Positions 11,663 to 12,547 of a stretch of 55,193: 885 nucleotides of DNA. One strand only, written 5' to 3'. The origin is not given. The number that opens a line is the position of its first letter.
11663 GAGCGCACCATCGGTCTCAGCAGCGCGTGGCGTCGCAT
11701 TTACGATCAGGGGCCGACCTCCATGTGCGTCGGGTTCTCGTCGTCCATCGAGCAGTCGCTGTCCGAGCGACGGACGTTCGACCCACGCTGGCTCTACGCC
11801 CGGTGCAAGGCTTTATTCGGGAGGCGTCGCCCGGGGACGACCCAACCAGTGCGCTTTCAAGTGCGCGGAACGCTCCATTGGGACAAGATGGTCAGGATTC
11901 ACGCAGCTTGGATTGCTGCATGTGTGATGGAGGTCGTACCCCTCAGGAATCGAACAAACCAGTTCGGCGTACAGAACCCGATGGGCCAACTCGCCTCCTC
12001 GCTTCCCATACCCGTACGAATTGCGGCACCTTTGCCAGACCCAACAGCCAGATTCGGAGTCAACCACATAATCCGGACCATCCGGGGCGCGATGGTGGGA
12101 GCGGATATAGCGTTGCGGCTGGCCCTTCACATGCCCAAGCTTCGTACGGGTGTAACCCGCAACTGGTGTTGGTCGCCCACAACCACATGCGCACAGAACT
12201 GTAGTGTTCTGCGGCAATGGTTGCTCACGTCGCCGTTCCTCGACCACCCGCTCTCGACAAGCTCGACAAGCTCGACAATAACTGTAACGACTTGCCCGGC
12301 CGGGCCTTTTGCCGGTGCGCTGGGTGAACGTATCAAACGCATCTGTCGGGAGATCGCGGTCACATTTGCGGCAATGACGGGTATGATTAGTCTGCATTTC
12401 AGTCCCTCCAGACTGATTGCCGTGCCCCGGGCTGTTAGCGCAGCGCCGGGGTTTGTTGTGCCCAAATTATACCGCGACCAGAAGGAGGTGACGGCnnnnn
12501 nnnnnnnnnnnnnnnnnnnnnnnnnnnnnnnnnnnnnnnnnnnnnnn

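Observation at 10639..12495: Homing-endonuclease island that has duplicated the 5' end of the endolysin peptidase gene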

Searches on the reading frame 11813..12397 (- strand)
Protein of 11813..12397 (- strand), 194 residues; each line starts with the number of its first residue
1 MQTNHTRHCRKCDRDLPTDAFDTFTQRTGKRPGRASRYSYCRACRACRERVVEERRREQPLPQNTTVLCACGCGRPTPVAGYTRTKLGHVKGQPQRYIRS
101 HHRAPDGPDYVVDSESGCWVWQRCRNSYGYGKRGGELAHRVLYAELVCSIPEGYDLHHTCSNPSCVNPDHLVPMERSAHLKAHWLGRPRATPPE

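Call 5: search_protein_families(library=pfam, proteins=[window:11813-12397:-], max_evalue=0.01)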
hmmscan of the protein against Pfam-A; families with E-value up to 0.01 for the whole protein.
window:11813-12397:- (194 aa): 2 families
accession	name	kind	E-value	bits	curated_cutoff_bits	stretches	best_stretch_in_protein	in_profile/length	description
PF13392.12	HNH_3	-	5.2e-08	32.8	24.8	1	137-179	2-44/46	HNH endonuclease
PF05551.17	zf-His_Me_endon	-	0.002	18.8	27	1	149-172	60-83/131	Zinc-binding loop region of homing endonuclease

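Call 6: search_protein_families(library=phrogs, proteins=[window:11813-12397:-], max_evalue=0.001)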
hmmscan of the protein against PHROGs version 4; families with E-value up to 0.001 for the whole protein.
window:11813-12397:- (194 aa): 8 families
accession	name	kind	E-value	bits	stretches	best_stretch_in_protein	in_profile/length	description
phrog_826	-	DNA, RNA and nucleotide metabolism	3.2e-18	67.3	1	111-182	78-157/281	HNH endonuclease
phrog_6254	-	DNA, RNA and nucleotide metabolism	7.9e-18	66.2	1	109-171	5-74/154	HNH endonuclease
phrog_1872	-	DNA, RNA and nucleotide metabolism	5.6e-17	63.2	1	113-180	31-106/166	endonuclease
phrog_3593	-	DNA, RNA and nucleotide metabolism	1e-13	52.5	1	113-173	64-130/210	HNH endonuclease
phrog_25114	-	unknown function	2.9e-07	31.5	1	66-130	6-66/156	-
phrog_59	-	DNA, RNA and nucleotide metabolism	1e-05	26.1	1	108-172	148-224/423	HNH endonuclease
phrog_4842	-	DNA, RNA and nucleotide metabolism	1.8e-05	25.6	1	114-171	73-135/154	HNH endonuclease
phrog_2255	-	DNA, RNA and nucleotide metabolism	0.00071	20.1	0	3-71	50-113/211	HNH endonuclease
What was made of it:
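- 11813..12397 (-): HNH2, a free-standing HNH_3 endonuclease gene of 194 aa with an N-terminal Cys-rich extension, antisense to the operon. PF13392 at E 5e-8 and phrog_826 at 3e-18 (calls 5, 6).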

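Call 8: search_dna_similar(query=window:11813-12397:-, collection=phages, mode=protein, max_rows=20)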
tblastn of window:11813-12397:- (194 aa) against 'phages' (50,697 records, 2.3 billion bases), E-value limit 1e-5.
Records with a match: 375; places in all: 392; records where one place covers at least 80% of the query: 0.
Best place of each record, by identity: <60% 375.
By first word of the organism name: Escherichia 103; Mycobacterium 53; Klebsiella 29; Streptomyces 20; Gordonia 17; Yersinia 15; Pectobacterium 12; Salmonella 12; Arthrobacter 11; Erwinia 10; and 27 more.
By host as written in the record: - 74; Mycobacterium smegmatis mc2 155 40; Escherichia coli 25; Streptomyces sanglieri UNT16F27A 16; Gordonia terrae 3612 15; Escherichia coli rfaC 14; Erwinia amylovora 8; Klebsiella pneumoniae 7; and 90 more.
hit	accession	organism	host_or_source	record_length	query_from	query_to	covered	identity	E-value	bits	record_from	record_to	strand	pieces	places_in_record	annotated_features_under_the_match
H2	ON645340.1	Microbacterium phage Fransoyer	Microbacterium paraoxydans NRRL B-14843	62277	72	191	62%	33.9%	2e-9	62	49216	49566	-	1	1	69: HNH endonuclease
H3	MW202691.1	Caudoviricetes sp.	Manatee Spring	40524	72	192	62%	32.6%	7e-7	54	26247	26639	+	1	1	endonuclease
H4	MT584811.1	Sulfitobacter phage phiGT1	Sulfitobacter sp. HGT1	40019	60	172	58%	32.5%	9e-9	60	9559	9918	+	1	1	HNH endonuclease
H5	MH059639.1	Dickeya phage Ninurta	Dickeya solani DSM 28711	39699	110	181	37%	46.8%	1e-11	68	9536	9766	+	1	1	HNH endonuclease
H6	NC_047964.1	Dickeya phage Ninurta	Dickeya solani DSM 28711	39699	110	181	37%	46.8%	1e-11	68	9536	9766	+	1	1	endonuclease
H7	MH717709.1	Escherichia phage LL2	Escherichia coli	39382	80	181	53%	32.2%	3e-8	58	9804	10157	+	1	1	HNH endonuclease | ssDNA binding protein | ribosome_binding_site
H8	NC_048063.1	Escherichia phage LL2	Escherichia coli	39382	80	181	53%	32.2%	3e-8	58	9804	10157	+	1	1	HNH endonuclease | Gp2.5-like ssDNA binding protein and ssDNA annealing protein | ribosome_binding_site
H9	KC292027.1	Halovirus HCTV-5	Haloarcula californiae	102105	112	171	31%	54.7%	2e-8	59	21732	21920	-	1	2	42: HNH protein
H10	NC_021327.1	Halovirus HCTV-5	Haloarcula californiae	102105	112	171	31%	54.7%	2e-8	59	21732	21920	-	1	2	42: endonuclease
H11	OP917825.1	Shigella phage CT02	Shigella flexneri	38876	80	171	47%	35.2%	1e-8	60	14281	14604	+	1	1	hypothetical protein | single-stranded DNA-binding protein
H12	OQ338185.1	Serratia phage HMGUsm2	Serratia marcescens NRZ-49541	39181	80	171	47%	35.2%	1e-8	59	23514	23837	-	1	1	hypothetical protein (x2)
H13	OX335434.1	Klebsiella phage mtp4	Sewage and Seine river water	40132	80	171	47%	35.2%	8e-8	57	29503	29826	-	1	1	record has no annotation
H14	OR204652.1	Escherichia phage pO111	Escherichia coli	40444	107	194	45%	36.6%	2e-6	53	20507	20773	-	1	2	hypothetical protein | virion assembly protein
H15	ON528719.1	Shigella phage ESh6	Shigella sp.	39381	107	194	45%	36.6%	3e-6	52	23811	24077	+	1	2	hypothetical protein | virion assembly protein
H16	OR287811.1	Klebsiella phage VSG32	Klebsiella pneumoniae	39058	80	172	48%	33.9%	3e-8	58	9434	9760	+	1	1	endonuclease | single-stranded DNA-binding protein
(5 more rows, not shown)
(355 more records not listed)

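Call 21: find_homologous_proteins(query=window:11813-12397:-, max_evalue=1e-8)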
Query window:11813-12397:- (194 aa): 28 proteins with E <= 1e-8 among 153 candidates.
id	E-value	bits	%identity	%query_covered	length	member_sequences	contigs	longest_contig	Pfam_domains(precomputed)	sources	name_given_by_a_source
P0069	3.3e-46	176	51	66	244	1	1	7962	PF13392.13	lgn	-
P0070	2.7e-36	143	48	66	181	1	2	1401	PF13392.13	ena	-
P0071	1.7e-32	131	42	61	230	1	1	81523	PF13936.13,PF13392.13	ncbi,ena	-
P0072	2.9e-29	120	42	68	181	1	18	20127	PF13392.13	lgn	-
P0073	3.6e-27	114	45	60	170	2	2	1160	PF13392.13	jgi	jgi:hypothetical protein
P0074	1.8e-25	108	45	61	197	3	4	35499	PF13392.13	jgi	-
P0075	1.4e-23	102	44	61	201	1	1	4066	PF13392.13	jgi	jgi:hypothetical protein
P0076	6.3e-20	90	42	67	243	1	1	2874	PF13392.13,PF05551.18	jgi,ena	-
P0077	3.0e-18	84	46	61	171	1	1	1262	PF13392.13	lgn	-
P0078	3.3e-18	84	43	60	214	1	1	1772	PF13392.13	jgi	jgi:hypothetical protein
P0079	2.5e-16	78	40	62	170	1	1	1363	PF13392.13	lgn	-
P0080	3.3e-14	71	34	64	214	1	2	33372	PF13392.13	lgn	-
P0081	1.8e-13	69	49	39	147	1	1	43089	PF13392.13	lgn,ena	-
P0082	1.0e-12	66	43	55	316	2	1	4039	PF13392.13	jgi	-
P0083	1.7e-12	66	46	35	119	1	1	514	PF13392.13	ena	-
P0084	3.2e-12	65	49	36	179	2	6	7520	PF13392.13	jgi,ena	jgi:hypothetical protein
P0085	1.2e-11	63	45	40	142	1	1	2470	PF13392.13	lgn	-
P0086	4.7e-11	61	49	37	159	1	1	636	PF13392.13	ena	-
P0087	6.6e-11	60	54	32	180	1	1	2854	PF13392.13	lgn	-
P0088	1.3e-10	59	51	32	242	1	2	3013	PF12728.14,PF00376.30,PF13392.13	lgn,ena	-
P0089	2.0e-10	59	44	36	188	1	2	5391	PF13392.13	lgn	-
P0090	3.0e-10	58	43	40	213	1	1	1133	PF13392.13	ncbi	-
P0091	4.7e-10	58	56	29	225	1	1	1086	PF13392.13,PF05551.18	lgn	-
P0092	4.8e-10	58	53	30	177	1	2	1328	PF13392.13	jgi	-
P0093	1.5e-9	56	45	32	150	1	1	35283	PF13392.13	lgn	-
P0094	1.9e-9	56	47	34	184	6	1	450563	PF13392.13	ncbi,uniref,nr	ncbi:hypothetical protein CHR55_10280 [Rhodococcus qingshengii]|uniref:HNH nuclease domain-containin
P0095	1.9e-9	56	50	30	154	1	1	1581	PF13392.13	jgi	jgi:hypothetical protein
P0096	6.8e-9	54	51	32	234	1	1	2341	PF13392.13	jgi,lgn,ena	-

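Call 22: find_related_loci(query=window:11813-12397:-, collection=viral_contigs, flank=4000)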
Query window:11813-12397:- (194 aa) in viral_contigs; peptide patterns used: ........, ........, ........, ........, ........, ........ (x = any residue, [..] = any of these).
15 stretches matched a pattern; 7 encode a relative of the query (tblastn E <= 1e-3); 7 distinct loci.
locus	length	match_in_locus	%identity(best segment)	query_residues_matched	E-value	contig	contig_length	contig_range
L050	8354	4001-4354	45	64-181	1e-28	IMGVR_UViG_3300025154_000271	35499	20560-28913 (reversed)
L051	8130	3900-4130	44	108-178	1e-12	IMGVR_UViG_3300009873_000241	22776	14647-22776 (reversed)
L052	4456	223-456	40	113-181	4e-12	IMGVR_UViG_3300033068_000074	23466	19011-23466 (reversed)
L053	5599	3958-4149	47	112-171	2e-11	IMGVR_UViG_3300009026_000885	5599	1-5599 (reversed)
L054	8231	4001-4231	40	118-180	8e-11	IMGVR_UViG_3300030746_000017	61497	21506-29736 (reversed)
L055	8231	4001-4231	40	118-180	8e-11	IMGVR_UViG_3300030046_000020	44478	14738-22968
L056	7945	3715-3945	40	118-180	8e-11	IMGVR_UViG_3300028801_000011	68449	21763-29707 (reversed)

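Call 23: find_encoding_contigs(protein=P0069, flank=4000, max_places=3)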
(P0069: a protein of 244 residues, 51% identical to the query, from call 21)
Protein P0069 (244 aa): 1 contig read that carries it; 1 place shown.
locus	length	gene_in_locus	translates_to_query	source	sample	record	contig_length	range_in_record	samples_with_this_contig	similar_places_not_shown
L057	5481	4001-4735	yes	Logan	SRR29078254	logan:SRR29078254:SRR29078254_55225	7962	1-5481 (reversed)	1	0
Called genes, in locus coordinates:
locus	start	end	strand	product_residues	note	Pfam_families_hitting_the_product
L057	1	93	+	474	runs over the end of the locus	-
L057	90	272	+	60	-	-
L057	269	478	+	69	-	-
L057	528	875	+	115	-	-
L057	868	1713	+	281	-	-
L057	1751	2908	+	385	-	PF17236:SU10_MCP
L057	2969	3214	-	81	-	-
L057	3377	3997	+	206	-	-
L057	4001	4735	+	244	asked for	PF13392:HNH_3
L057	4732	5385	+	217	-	PF24175:SU10_adaptor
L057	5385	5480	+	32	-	?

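Call 50: search_solved_structures(query=window:11813-12397:-, max_evalue=0.01)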
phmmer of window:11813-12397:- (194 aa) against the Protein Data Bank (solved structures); distinct sequences matched with E-value up to 0.01: 0.
